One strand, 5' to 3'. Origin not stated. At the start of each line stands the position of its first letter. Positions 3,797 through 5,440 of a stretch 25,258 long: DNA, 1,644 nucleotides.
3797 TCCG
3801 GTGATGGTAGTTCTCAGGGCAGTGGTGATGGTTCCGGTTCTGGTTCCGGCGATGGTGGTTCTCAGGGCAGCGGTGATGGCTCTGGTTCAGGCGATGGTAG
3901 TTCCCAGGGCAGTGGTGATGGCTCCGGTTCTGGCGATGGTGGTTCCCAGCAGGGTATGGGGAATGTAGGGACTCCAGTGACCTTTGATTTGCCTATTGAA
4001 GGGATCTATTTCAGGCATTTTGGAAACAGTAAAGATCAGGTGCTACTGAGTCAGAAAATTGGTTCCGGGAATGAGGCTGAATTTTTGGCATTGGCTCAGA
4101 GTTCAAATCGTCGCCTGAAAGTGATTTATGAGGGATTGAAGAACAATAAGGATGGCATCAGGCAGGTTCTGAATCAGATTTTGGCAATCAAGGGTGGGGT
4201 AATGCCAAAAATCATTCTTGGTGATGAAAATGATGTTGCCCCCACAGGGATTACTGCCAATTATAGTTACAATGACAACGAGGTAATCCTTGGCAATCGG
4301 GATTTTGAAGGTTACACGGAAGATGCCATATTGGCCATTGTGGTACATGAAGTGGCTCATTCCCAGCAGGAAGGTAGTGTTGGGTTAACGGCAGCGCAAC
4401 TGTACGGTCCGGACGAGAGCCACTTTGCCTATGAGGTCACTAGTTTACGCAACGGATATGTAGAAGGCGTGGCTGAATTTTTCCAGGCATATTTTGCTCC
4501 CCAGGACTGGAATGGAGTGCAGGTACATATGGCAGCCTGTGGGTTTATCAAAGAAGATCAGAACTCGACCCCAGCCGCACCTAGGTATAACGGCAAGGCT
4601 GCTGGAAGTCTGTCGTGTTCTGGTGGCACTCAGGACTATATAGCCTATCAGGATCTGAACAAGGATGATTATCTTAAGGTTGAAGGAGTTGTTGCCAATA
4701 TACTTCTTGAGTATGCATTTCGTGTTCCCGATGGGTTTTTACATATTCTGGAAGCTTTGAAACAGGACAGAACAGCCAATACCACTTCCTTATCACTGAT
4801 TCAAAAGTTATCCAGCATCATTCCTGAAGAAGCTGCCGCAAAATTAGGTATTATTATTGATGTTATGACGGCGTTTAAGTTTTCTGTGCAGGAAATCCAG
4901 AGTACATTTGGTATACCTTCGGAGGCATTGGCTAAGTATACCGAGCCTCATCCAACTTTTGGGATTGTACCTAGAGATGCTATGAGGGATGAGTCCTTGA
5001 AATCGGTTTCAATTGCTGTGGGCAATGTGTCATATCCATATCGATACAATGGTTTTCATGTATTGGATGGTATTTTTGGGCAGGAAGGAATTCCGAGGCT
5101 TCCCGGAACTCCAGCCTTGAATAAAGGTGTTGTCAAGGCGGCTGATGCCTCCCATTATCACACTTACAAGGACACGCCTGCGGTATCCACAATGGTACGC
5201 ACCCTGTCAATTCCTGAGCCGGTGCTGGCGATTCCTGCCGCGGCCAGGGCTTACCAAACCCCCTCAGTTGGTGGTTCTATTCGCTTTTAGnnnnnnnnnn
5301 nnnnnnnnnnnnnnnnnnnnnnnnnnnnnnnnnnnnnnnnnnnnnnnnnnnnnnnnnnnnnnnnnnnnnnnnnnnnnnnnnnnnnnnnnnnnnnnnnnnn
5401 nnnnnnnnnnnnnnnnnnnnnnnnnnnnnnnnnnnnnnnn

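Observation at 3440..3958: About 520 bp hierarchical Gly-Ser/Asp coding tandem repeat inside a secreted protein gene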

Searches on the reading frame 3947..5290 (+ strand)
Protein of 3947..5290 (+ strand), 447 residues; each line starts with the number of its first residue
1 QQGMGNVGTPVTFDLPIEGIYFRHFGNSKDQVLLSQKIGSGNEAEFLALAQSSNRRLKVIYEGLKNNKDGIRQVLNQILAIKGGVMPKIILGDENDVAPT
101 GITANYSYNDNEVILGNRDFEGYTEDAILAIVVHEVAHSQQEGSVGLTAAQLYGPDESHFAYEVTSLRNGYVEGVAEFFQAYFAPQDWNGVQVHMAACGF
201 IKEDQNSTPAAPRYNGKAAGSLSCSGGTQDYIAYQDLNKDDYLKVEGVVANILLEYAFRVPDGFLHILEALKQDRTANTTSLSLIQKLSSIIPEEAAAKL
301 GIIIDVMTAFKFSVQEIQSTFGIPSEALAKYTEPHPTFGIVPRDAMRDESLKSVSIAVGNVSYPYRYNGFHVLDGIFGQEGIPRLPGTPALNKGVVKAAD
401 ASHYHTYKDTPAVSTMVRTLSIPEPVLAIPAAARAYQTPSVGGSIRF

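Call 4: search_protein_families(library=pfam, proteins=[window:3947-5290:+], max_evalue=0.1)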
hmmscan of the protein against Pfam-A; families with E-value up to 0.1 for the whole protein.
window:3947-5290:+ (447 aa): 0 families

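Call 5: search_protein_families(library=ncbifam, proteins=[window:3947-5290:+], max_evalue=1)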
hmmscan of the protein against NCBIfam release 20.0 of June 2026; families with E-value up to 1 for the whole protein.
window:3947-5290:+ (447 aa): 0 families

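Call 7: find_homologous_proteins(query=window:3947-5290:+, max_evalue=0.001)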
Query window:3947-5290:+: 8000 candidates shared short words with the query, none scored E <= 0.001.

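Call 8: search_solved_structures(query=window:3947-5290:+, max_evalue=10)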
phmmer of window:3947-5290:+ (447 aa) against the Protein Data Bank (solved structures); distinct sequences matched with E-value up to 10: 4.
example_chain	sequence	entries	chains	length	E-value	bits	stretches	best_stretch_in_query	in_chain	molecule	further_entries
5c5e_A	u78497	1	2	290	1.6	10.7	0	71-130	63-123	Circadian clock protein KaiA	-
4g86_A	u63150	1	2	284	1.7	10.6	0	71-130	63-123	Circadian clock protein kaiA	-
5n8y_M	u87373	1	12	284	1.7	10.6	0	71-130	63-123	Circadian clock protein KaiA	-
1r8j_A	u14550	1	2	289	1.8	10.5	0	71-130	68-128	KaiA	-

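Call 12: find_related_loci(query=window:3947-5287:+, collection=genome_contigs, flank=6000)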
Query window:3947-5287:+ (447 aa) in genome_contigs; peptide patterns used: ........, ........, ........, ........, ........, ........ (x = any residue, [..] = any of these).
43 stretches matched a pattern; 1 encode a relative of the query (tblastn E <= 1e-3); 1 distinct loci.
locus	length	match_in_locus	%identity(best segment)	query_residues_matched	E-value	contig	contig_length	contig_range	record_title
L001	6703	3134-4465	89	4-447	0e+0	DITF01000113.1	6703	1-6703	MAG TPA_asm: bacterium UBP17_UBA6191 isolate UBA6191 UBA6191_contig_219012, whole genome shotgun sequence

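Call 20: search_protein_representatives(protein=window:3947-5287:+)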
Query: 447 residues. Proteins with E-value up to 0.001 (for the whole library): 26; up to 1e-10: 12; up to 1e-30: 10. The best 26 are listed.
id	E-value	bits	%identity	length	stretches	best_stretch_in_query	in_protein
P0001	1.6e-73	264.4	42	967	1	5-400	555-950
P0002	1.5e-68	247.9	39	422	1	17-401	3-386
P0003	4.3e-63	230.0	40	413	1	17-399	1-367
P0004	8.8e-63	229.0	37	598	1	10-414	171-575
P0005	1.1e-58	215.5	38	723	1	10-400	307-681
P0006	4.4e-50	187.1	39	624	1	3-375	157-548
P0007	7.9e-48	179.7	43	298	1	133-402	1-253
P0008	3.3e-47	177.7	40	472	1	17-377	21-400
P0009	2.0e-38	148.7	36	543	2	5-262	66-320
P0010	6.8e-36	140.4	37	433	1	113-402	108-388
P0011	5.4e-21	91.3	43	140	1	131-266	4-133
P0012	8.0e-11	57.8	33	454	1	131-322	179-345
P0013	1.4e-07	47.1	25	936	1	17-292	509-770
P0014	2.4e-06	43.0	31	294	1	119-365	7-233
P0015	5.7e-06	41.8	34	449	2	240-323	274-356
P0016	5.9e-06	41.8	27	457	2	96-186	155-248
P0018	1.8e-05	40.2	32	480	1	108-322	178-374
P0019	2.4e-05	39.7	29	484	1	90-325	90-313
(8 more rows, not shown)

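Call 27: search_solved_structures(query=A2, max_evalue=10, show_alignments=2)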
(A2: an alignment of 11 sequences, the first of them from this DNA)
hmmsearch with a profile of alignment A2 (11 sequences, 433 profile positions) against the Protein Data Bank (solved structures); distinct sequences matched with E-value up to 10: 6.
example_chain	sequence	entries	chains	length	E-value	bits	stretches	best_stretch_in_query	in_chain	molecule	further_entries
8x7z_A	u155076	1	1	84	0.16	14.1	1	241-313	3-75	HR1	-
7us6_A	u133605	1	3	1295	0.35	13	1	225-314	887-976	Spike glycoprotein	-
7usa_A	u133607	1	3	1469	0.42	12.7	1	225-314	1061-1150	Spike glycoprotein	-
7awt_E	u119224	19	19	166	1.6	10.8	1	131-181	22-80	NADH-quinone oxidoreductase subunit E | NADH dehydrogenase I subunit E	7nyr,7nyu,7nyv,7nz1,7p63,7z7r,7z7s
9q8i_E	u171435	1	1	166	1.7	10.8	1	131-181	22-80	NADH-quinone oxidoreductase subunit E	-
7p61_E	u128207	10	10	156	1.7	10.7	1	132-181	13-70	NADH dehydrogenase I subunit E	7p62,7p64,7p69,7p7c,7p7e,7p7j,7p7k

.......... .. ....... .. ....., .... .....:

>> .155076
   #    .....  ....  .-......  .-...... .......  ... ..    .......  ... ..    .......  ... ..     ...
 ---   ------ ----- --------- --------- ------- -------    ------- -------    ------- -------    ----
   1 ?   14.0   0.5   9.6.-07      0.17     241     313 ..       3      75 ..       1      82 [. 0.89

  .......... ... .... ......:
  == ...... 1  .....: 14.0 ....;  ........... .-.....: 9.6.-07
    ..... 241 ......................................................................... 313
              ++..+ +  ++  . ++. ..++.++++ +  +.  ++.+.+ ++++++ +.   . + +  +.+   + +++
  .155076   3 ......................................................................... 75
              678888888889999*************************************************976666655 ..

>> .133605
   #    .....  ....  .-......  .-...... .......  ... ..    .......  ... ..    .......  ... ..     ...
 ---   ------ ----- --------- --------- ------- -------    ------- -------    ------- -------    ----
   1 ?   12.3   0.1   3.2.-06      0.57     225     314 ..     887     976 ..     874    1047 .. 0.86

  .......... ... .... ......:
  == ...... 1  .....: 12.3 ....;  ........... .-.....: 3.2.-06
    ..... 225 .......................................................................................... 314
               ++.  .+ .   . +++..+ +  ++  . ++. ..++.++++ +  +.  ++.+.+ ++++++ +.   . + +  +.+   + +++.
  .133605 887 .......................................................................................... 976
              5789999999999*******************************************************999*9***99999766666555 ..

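Call 28: find_homologous_proteins(query=A2, max_evalue=0.001)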
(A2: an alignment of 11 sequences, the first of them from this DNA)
Query A2 (11 sequences) (444 aa, profile of the alignment): 1 proteins with E <= 0.001 among 8000 candidates.
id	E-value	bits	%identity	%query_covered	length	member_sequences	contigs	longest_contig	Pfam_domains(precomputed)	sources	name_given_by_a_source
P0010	1.4e-140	487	31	74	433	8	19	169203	-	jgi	-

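Call 30: search_protein_families(library=pfam, proteins=[P0001, P0004, P0005, P0006, P0012, P0013, P0015, P0016, P0018, P0019], max_evalue=0.01)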
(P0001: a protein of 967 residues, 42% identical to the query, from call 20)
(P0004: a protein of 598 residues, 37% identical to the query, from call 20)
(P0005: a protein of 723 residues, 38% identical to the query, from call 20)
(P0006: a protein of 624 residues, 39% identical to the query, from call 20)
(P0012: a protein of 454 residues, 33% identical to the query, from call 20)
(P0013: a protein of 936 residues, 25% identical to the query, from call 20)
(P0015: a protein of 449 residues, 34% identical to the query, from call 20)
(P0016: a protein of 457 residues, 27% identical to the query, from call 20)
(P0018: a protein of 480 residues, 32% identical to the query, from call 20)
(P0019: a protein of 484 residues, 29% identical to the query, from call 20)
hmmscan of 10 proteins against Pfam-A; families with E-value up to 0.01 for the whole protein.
P0001 (967 aa): 1 family
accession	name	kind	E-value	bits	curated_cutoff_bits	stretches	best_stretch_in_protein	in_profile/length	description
PF05257.22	CHAP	-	4.9e-07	30.6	26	1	360-456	7-80/81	CHAP domain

P0004 (598 aa): 1 family
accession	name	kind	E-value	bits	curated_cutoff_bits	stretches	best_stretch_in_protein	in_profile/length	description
PF05257.22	CHAP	-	0.00058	20.7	26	1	8-50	38-77/81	CHAP domain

P0005 (723 aa): 0 families

P0006 (624 aa): 1 family
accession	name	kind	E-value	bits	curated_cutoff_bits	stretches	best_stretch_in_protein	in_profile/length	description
PF05257.22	CHAP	-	0.00082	20.3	26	1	17-68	30-81/81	CHAP domain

P0012 (454 aa): 0 families

P0013 (936 aa): 1 family
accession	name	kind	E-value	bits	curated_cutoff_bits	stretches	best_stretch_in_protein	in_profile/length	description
PF07202.18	Tcp10_C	-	2e-09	37.4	36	1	141-171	2-32/35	T-complex protein 10 C-terminus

P0015 (449 aa): 1 family
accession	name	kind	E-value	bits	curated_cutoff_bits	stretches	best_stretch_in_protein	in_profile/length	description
PF13511.11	DUF4124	-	2.5e-06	28.1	22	1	404-429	12-37/56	Domain of unknown function (DUF4124)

P0016 (457 aa): 1 family
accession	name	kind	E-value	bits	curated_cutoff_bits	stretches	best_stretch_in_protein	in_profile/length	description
PF13511.11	DUF4124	-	1.1e-09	38.8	22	1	393-431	6-44/56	Domain of unknown function (DUF4124)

P0018 (480 aa): 1 family
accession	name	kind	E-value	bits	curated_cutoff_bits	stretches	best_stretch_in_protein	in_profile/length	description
PF04859.17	DUF641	-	0.0033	18.2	27.6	1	427-477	20-69/127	Plant protein of unknown function (DUF641)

P0019 (484 aa): 0 families

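Call 34: search_solved_structures(query=A3, max_evalue=10, show_alignments=3)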
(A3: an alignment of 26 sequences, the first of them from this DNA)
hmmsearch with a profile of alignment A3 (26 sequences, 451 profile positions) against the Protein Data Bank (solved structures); distinct sequences matched with E-value up to 10: 1.
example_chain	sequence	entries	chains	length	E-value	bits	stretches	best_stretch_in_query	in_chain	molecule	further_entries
3pm8_A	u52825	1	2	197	0.39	13.1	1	284-343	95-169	Calcium-dependent protein kinase 2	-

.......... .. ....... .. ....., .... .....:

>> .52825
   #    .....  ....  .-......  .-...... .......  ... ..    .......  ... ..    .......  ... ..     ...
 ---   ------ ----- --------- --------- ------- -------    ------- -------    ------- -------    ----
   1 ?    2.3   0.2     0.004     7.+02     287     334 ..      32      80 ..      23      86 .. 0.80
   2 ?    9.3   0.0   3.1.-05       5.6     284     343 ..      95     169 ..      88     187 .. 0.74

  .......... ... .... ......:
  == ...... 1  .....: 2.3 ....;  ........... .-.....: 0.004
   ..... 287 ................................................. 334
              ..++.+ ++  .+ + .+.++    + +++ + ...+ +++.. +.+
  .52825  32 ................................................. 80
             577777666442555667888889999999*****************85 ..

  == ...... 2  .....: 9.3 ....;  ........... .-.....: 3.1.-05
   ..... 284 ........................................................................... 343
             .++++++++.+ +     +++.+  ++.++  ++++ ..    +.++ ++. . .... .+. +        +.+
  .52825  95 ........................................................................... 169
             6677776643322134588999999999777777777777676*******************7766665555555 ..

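Call 35: find_related_loci(query=A2, collection=metagenome_contigs, flank=6000)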
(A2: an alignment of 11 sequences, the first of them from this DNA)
Query A2 (444 aa) in metagenome_contigs; peptide patterns used: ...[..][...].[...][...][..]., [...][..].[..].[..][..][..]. (x = any residue, [..] = any of these).
195 stretches matched a pattern; 9 encode a relative of the query (tblastn E <= 1e-3); 9 distinct loci.
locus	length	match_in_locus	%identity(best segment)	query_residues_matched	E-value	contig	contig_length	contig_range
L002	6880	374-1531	37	7-397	8e-78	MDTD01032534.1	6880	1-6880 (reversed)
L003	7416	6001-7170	37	7-397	2e-77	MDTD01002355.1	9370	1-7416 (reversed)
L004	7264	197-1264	38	12-382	2e-70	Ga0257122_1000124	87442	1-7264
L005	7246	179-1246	38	12-382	2e-70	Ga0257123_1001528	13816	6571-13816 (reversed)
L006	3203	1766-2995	34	9-418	5e-70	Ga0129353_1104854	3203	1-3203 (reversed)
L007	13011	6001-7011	31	68-395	2e-41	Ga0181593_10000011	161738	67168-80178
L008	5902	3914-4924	31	68-395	2e-41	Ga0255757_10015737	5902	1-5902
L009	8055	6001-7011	31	68-395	2e-41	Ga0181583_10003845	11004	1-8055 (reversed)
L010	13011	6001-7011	31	68-395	2e-41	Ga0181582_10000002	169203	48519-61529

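Call 39: predict_structure(alignment_id=A3)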
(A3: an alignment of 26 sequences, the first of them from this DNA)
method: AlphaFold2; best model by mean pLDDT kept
length: 444 residues; sequences in the alignment: 26
mean_pLDDT: 84.0   pTM: 0.86
mean pLDDT of the five models: 84.0, 83.9, 83.9, 83.2, 82.8
residues with pLDDT >= 90: 247; 70-90: 125; 50-70: 31; < 50: 41
segments of 3 or more residues with pLDDT < 50: 405-414, 416-444
pLDDT, mean of each block of 10 residues (from residue 1): 65 93 92 83 80 88 92 93 92 85 92 87 91 90 75 91 95 97 90 90 94 91 77 95 97 97 97 93 98 97 96 98 94 91 87 67 71 80 93 82 47 38 37 36 37
secondary structure, 60 per line:
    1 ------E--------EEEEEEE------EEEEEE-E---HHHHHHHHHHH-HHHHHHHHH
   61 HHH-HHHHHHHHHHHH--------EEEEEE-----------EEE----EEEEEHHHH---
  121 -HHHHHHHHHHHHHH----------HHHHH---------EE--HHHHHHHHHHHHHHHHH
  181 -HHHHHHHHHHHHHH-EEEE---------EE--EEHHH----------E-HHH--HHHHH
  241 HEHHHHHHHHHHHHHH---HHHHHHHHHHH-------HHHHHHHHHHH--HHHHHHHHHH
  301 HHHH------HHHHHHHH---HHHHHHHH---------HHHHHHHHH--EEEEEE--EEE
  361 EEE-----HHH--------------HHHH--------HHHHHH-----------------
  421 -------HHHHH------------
elements in order: E16-22 E29-34 H40-50 H52-63 H65-76 E85-90 E102-104 E109-113 H114-117 H122-135 H146-150 H164-180 H182-195 E197-200 H236-241 H243-256 H260-270 H278-288 H291-304 H311-318 H322-329 H339-347 E350-355 E358-363 H386-389 H398-403 H428-432

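Call 51: search_protein_families(library=pfam, proteins=[L010:2646-4040:+, L010:1017-2870:-, L010:7287-8102:+, L010:9017-10006:+, L003:2668-4089:+, L003:1104-2597:-, L003:271-1086:+, L010:10892-11854:+], max_evalue=0.0001)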
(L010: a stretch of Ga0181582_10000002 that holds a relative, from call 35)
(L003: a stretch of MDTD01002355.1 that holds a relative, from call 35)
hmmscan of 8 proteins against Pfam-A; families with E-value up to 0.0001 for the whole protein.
L010:2646-4040:+ (464 aa): 3 families
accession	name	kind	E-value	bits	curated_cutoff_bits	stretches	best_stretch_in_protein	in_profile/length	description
PF04055.27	Radical_SAM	-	4.9e-22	79.3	29.5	1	220-381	2-166/166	Radical SAM superfamily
PF02310.24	B12-binding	-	2.1e-09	37.7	32.1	1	99-164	54-121/121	B12 binding domain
PF19864.5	Radical_SAM_N2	-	7.1e-05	22.7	29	0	127-173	88-131/151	Radical SAM proteins, N-terminal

L010:1017-2870:- (617 aa): 2 families
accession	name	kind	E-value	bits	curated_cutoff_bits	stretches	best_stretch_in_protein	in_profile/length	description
PF03853.21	YjeF_N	-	8.6e-44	149.9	24.9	1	139-297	3-169/169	YjeF-related protein N-terminus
PF01256.23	Carb_kinase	-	7.3e-38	130.8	27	1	350-582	2-239/242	NAD(P)H-hydrate dehydratase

L010:7287-8102:+ (271 aa): 4 families
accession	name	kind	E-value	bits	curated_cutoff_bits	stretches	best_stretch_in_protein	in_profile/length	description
PF13243.12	SQHop_cyclase_C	-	2.6e-77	260.4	26.1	1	2-264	61-318/319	Squalene-hopene cyclase C-terminal domain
PF00432.27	Prenyltrans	-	2.3e-07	31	26.5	1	107-230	51-166/304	Prenyltransferase alpha-alpha toroid domain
PF13249.12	SQHop_cyclase_N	-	6.6e-07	29.2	26.2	0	208-232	41-65/291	Squalene-hopene cyclase N-terminal domain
PF07678.20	TED_complement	-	1e-06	28.5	22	0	206-234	108-136/312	A-macroglobulin TED domain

L010:9017-10006:+ (329 aa): 0 families

L003:2668-4089:+ (473 aa): 2 families
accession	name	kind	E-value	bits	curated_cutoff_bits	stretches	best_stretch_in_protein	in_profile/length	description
PF04055.27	Radical_SAM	-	1.3e-20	74.7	29.5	1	224-385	2-166/166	Radical SAM superfamily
PF02310.24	B12-binding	-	7e-12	45.7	32.1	1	74-167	40-120/121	B12 binding domain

L003:1104-2597:- (497 aa): 2 families
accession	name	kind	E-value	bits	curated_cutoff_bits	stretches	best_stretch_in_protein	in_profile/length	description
PF03853.21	YjeF_N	-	3.2e-38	131.8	24.9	1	29-185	3-169/169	YjeF-related protein N-terminus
PF01256.23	Carb_kinase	-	3.7e-35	122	27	1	250-464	9-223/242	NAD(P)H-hydrate dehydratase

L003:271-1086:+ (271 aa): 1 family
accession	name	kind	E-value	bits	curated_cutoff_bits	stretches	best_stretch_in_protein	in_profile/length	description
PF19997.5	ivWA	-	1.6e-13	50.9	35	1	53-105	1-57/253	vWA domain found in the FtsH ternary systems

L010:10892-11854:+ (320 aa): 3 families
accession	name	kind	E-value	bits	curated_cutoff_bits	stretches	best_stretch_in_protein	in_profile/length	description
PF15632.11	ATPgrasp_Ter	-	2.8e-20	72.9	29.1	1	175-297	6-122/131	ATP-grasp in the biosynthetic pathway with Ter operon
PF21360.3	PylC-like_N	-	8.4e-13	48.7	27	1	4-101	2-95/96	PylC-like, N-terminal domain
PF02655.19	ATP-grasp_3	-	1.1e-11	45.5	23.2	1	114-263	4-159/160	ATP-grasp domain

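Call 69: search_protein_families(library=pfam, alignment_id=A3, max_evalue=1)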
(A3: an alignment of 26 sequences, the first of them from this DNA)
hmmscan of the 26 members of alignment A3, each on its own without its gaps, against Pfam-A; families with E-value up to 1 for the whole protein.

A. member 1, seq(444 aa): 1 family
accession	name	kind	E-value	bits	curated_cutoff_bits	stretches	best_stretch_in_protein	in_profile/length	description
PF24713.1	TOR1L1_C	-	0.25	11.9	27.8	1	261-323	55-117/134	TORTIFOLIA1 C-terminal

B. families by the number of members that match (of 26 scanned): 27 families (the first 25 are shown)
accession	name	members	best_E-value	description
PF13699.11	eCIS_core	4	0.085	eCIS core domain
PF13511.11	DUF4124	3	1.1e-09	Domain of unknown function (DUF4124)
PF20573.4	DUF6782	3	0.0086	Putative metallopeptidase family (DUF6782)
PF19527.4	DUF6055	2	0.0093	Family of unknown function (DUF6055)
PF04298.18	Zn_peptidase_2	2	0.13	Putative neutral zinc metallopeptidase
PF04859.17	DUF641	1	0.0033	Plant protein of unknown function (DUF641)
PF05299.18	Peptidase_M61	1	0.0054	M61 glycyl aminopeptidase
PF05218.19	DUF713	1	0.0068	Protein of unknown function (DUF713)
PF09712.15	PHA_synth_III_E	1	0.03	Poly(R)-hydroxyalkanoic acid synthase subunit (PHA_synth_III_E)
PF17759.6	tRNA_synthFbeta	1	0.031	Phenylalanyl tRNA synthetase beta chain CLM domain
PF24483.1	DUF7582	1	0.035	Domain of unknown function (DUF7582)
PF22241.2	PSMD12-CSN4_N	1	0.036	PSMD12/CSN4, N-terminal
PF04268.17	SoxG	1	0.04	Sarcosine oxidase, gamma subunit family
PF01752.23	Peptidase_M9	1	0.057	Collagenase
PF07201.16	HrpJ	1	0.061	HrpJ-like domain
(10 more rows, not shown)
